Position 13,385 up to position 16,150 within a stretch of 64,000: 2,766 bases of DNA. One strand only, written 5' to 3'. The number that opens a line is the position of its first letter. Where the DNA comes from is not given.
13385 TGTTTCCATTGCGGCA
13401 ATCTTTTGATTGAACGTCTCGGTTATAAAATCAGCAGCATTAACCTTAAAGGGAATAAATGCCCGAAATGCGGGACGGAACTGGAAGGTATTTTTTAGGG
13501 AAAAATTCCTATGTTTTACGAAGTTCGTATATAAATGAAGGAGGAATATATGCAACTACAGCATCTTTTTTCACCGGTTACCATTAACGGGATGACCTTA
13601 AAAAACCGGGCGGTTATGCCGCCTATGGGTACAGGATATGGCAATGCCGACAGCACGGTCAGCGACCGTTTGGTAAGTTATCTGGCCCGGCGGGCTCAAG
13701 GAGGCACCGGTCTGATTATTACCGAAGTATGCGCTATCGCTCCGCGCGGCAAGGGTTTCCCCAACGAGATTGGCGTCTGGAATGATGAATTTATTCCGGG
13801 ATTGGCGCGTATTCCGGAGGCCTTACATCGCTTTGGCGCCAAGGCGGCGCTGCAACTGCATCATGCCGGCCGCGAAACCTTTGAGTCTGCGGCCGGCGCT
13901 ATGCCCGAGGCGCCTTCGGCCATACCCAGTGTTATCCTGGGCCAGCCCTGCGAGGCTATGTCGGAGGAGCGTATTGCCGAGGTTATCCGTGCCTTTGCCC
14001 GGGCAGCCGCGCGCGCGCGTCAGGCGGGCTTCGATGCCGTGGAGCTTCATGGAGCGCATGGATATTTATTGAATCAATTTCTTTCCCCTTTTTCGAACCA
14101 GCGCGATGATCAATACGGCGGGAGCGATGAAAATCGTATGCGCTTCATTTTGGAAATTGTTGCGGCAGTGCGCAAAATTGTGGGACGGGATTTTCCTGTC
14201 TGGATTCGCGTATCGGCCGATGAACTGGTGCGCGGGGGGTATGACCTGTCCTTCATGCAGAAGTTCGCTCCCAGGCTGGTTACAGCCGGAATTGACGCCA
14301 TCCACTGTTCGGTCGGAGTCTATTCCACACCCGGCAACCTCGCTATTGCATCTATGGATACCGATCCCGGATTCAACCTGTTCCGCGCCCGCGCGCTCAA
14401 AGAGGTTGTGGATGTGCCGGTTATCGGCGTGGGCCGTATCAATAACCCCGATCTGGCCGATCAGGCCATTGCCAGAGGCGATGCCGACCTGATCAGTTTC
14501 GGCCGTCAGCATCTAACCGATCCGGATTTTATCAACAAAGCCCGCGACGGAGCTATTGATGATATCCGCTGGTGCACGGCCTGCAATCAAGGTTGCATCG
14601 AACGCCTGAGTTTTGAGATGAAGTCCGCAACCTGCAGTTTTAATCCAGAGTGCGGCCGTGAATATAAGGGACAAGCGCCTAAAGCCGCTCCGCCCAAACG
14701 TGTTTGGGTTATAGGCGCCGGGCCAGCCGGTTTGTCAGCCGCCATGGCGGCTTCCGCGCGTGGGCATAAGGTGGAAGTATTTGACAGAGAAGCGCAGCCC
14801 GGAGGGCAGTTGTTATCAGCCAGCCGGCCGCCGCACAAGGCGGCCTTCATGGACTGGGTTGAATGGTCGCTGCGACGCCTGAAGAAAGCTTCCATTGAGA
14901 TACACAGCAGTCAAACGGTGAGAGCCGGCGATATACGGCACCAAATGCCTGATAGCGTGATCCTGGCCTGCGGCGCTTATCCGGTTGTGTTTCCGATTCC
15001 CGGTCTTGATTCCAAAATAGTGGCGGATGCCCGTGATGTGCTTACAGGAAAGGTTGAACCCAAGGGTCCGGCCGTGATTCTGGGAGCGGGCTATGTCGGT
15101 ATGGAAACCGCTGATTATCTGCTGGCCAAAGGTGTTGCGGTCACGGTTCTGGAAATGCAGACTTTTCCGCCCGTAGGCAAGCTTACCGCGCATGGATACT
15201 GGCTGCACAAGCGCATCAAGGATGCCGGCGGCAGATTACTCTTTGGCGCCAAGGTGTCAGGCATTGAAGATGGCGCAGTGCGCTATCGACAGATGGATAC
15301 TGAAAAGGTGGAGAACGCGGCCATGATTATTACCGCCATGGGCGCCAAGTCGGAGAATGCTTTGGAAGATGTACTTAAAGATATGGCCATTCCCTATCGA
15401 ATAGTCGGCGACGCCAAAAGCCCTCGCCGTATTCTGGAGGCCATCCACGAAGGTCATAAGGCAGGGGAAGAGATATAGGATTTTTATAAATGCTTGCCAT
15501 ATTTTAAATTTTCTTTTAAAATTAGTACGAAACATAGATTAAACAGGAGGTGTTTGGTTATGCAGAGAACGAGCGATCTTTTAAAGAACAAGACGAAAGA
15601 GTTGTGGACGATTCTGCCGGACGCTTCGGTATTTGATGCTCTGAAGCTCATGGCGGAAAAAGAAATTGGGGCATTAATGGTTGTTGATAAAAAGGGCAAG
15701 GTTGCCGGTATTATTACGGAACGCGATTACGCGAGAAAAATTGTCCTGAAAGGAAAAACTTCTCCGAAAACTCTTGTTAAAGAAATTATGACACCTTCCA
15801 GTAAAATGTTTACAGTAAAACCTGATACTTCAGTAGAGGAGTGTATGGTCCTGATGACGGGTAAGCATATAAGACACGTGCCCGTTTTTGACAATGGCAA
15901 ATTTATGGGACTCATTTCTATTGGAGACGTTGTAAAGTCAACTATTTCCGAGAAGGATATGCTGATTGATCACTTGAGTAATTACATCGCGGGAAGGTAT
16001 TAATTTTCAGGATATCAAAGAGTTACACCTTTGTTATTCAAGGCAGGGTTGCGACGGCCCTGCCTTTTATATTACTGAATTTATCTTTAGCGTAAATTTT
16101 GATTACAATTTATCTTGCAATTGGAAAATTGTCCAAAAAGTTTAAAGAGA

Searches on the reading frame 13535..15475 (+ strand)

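Call 49: search_protein_families(library=pfam, proteins=[window:13535-15475:+], max_evalue=0.00001)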
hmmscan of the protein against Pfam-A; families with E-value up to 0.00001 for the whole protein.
window:13535-15475:+ (647 aa): 11 families
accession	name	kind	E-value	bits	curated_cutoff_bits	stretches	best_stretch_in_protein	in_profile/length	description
PF00724.26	Oxidored_FMN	-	2.7e-89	300.2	27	1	11-339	2-338/342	NADH:flavin oxidoreductase / NADH oxidase family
PF07992.20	Pyr_redox_2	-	1.6e-24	87.3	26.1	1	389-611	2-244/291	Pyridine nucleotide-disulphide oxidoreductase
PF01266.30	DAO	-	3.6e-16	60.1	27.9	1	390-449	2-71/353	FAD dependent oxidoreductase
PF00070.33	Pyr_redox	-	5.3e-14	52.9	22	1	513-581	2-70/82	Pyridine nucleotide-disulphide oxidoreductase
PF13450.12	NAD_binding_8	-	1.9e-13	50.9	21.9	1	392-432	1-41/68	NAD(P)-binding Rossmann-like domain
PF01262.27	AlaDh_PNT_C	-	1.7e-09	37.8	23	0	386-423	27-64/214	Alanine dehydrogenase/PNT, C-terminal domain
PF03486.20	HI0933_like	-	6.2e-09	36.1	50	1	389-428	2-41/244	HI0933-like protein Rossmann domain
PF13738.12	Pyr_redox_3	-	1.9e-07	31.1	30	0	474-607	127-270/305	Pyridine nucleotide-disulphide oxidoreductase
PF21799.2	MurD-like_N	-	1.7e-06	28.6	27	0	514-547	4-37/88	Mur ligase MurD-like, N-terminal domain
PF12831.13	FAD_oxidored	-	3.5e-06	27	27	1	390-435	2-47/416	FAD dependent oxidoreductase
PF01946.23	Thi4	-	5.3e-06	26.3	26.2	0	390-425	20-56/235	Thi4 family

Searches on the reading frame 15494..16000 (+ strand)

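Call 50: search_protein_families(library=pfam, proteins=[window:15494-16000:+], max_evalue=0.00001)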
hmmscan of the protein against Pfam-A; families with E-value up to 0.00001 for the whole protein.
window:15494-16000:+ (169 aa): 1 family
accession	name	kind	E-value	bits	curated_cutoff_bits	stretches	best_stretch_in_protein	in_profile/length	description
PF00571.33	CBS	-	1.2e-28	99.6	24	2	95-148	1-53/57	CBS domain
